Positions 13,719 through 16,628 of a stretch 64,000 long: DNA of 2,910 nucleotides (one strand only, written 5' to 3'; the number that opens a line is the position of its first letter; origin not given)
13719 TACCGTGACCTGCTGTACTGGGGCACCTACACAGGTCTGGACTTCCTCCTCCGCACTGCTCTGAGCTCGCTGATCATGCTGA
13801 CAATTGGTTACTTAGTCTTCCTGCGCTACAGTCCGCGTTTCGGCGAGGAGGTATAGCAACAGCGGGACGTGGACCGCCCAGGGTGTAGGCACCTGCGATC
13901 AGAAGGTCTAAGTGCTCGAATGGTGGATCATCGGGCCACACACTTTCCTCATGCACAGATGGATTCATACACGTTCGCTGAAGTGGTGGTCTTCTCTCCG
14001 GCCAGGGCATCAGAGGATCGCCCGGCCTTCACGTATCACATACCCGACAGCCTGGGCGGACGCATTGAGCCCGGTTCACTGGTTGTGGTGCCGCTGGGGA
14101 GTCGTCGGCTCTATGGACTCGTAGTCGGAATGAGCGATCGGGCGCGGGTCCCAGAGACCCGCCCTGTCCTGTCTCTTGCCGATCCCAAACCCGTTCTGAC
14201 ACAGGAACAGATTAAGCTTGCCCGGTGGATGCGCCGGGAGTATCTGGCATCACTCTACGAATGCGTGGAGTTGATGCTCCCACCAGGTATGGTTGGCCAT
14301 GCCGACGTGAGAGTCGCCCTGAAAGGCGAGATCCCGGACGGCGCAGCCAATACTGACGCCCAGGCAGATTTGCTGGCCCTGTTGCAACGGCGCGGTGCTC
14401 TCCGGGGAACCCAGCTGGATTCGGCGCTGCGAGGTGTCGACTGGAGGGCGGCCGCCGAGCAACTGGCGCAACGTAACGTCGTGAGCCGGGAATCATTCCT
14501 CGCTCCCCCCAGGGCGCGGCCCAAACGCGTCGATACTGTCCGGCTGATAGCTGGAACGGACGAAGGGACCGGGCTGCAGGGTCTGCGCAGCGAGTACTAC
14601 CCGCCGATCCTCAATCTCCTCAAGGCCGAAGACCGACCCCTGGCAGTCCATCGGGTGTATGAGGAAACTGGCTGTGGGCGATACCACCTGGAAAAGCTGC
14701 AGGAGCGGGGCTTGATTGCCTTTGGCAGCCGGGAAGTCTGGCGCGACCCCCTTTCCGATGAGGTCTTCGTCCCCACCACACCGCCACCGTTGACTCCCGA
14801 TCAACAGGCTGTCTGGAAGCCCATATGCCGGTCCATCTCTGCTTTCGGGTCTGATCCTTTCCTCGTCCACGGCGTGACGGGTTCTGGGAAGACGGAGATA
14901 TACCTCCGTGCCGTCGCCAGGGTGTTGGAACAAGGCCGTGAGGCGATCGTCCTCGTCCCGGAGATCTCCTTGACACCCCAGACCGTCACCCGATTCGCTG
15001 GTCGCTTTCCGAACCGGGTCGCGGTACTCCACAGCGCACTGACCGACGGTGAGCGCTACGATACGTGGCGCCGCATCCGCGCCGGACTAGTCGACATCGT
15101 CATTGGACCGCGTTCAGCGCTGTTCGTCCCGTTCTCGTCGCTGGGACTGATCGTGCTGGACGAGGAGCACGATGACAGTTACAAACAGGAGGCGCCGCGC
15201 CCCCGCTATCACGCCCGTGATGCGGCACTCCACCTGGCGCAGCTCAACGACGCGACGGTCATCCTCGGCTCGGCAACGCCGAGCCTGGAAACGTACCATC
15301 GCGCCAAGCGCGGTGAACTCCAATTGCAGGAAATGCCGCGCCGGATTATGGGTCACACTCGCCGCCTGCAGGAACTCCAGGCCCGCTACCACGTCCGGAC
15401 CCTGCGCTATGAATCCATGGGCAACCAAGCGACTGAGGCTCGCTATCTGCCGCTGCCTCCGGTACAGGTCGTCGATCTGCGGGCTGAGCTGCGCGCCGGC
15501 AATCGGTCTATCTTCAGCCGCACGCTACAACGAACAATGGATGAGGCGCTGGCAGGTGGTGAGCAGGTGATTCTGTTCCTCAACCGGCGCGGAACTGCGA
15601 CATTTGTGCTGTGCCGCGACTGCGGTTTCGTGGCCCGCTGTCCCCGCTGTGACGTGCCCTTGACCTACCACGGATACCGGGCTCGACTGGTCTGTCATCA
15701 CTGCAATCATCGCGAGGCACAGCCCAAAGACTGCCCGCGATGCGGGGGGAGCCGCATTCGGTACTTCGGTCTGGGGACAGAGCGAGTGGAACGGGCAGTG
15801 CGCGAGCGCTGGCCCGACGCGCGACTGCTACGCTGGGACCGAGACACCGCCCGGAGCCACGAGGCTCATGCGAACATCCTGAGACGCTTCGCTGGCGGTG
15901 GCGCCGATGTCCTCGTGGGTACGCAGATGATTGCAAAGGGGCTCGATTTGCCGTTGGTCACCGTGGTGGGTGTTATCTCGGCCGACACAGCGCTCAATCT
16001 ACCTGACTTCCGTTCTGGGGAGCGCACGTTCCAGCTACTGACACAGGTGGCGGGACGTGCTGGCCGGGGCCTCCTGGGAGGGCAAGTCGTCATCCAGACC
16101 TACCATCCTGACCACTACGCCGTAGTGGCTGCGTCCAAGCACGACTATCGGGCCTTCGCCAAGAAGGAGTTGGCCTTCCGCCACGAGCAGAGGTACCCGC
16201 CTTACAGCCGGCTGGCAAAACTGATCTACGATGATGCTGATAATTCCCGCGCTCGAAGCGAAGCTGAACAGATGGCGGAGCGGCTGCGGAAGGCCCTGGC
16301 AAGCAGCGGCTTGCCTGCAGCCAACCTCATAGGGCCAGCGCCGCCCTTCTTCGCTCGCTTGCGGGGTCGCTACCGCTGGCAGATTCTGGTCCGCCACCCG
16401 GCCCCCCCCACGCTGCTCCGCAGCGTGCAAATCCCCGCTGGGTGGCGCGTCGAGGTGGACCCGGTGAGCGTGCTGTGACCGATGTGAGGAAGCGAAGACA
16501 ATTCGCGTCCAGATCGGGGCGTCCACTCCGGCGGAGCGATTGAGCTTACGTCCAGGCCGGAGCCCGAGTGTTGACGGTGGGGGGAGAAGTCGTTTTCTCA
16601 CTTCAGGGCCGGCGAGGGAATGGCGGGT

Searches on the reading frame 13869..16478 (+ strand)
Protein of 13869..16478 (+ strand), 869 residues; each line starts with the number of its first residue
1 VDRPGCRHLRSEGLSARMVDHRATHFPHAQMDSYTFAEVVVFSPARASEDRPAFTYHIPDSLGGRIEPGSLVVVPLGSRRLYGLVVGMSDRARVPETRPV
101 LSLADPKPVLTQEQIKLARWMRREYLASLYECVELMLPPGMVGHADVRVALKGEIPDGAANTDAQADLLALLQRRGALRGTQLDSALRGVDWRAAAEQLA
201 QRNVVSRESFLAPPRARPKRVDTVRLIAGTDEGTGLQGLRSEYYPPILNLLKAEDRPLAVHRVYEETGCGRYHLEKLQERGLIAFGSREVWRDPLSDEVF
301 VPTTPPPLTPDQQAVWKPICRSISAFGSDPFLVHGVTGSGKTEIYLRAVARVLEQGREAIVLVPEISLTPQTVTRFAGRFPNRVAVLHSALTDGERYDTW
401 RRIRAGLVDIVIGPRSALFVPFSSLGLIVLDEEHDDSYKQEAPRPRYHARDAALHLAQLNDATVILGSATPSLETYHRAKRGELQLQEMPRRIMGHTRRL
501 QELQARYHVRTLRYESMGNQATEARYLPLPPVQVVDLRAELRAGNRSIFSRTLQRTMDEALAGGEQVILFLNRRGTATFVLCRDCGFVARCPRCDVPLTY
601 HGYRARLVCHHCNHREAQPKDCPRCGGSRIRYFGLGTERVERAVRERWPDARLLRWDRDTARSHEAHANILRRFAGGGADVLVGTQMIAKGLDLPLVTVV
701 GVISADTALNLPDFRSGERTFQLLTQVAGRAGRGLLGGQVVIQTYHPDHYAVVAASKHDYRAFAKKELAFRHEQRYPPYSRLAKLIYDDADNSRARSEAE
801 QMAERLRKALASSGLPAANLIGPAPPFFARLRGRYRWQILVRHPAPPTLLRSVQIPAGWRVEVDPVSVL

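Call 64: search_protein_families(library=pfam, proteins=[window:13869-16478:+], max_evalue=0.00001)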
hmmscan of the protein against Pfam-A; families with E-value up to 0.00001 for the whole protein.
window:13869-16478:+ (869 aa): 6 families
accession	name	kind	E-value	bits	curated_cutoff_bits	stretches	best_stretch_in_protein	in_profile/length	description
PF17764.6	PriA_3primeBD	-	1.7e-21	76.3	22.7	1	52-138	10-96/96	3'DNA-binding domain (3'BD)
PF00270.35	DEAD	-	9.9e-20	71.4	26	1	309-476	1-164/167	DEAD/DEAH box helicase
PF18074.6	PriA_C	-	8.8e-14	52.5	26.9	1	778-851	1-71/95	Primosomal protein N C-terminal domain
PF04851.21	ResIII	-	7.9e-13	49.1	22.5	1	308-472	4-163/164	Type III restriction enzyme, res subunit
PF18319.7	Zn_ribbon_PriA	-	3.8e-09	36.8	26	1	591-616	1-26/27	PriA DNA helicase Cys-rich region (CRR) domain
PF00271.37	Helicase_C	-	5e-09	36.8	23.5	1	662-733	49-108/110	Helicase conserved C-terminal domain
